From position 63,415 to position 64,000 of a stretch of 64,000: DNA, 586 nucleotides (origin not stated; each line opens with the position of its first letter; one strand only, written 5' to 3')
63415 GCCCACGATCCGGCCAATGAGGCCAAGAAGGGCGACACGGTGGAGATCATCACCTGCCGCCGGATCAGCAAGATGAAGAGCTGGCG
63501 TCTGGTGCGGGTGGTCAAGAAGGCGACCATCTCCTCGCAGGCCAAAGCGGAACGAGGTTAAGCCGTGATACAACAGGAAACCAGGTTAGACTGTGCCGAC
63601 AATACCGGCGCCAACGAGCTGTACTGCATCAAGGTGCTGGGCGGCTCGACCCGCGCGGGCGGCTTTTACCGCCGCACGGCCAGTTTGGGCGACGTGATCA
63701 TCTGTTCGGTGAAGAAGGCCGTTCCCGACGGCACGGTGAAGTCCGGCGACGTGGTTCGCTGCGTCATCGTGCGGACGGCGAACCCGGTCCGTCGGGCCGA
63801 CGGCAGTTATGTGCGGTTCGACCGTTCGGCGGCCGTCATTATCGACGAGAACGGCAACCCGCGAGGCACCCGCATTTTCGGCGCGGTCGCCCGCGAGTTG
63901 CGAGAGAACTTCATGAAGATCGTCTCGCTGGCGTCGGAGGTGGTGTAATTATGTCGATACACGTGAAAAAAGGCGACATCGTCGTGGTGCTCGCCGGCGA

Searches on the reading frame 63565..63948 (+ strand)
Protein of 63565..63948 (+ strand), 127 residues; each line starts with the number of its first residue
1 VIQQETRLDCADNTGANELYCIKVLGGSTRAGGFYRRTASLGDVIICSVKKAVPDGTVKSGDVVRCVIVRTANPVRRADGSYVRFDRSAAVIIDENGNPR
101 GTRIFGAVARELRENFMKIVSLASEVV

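Call 96: find_encoding_contigs(protein=window:63565-63948:+, flank=10000, max_places=1)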
Protein window:63565-63948:+ (127 aa): 1 contig read that carries it; 1 place shown.
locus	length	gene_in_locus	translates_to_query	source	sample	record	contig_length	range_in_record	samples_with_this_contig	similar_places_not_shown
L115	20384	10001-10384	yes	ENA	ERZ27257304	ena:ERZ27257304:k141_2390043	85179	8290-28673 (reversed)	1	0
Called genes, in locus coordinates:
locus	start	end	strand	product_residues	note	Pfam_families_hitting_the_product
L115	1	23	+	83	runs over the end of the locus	PF19891:DUF6364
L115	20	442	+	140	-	PF13470:PIN_3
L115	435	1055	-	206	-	-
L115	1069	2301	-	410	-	-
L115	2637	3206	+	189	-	PF01789:PsbP (faint)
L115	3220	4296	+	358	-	-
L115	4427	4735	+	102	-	PF00338:Ribosomal_S10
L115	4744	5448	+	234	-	PF00297:Ribosomal_L3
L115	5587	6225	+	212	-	PF00573:Ribosomal_L4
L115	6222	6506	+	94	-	PF00276:Ribosomal_L23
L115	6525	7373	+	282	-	PF00181:Ribosomal_L2_N, PF03947:Ribosomal_L2_C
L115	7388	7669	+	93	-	PF00203:Ribosomal_S19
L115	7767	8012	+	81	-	PF00237:Ribosomal_L22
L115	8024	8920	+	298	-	PF07650:KH_2, PF00189:Ribosomal_S3_C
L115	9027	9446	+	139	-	PF00252:Ribosomal_L16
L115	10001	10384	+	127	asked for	PF00238:Ribosomal_L14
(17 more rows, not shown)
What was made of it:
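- Checked: The rest of the window's contig that could be read is the ribosomal operon, secY and rpoA (call 96).
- Tried and rejected: The rest of the contig that could be read is ribosomal genes (call 96).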
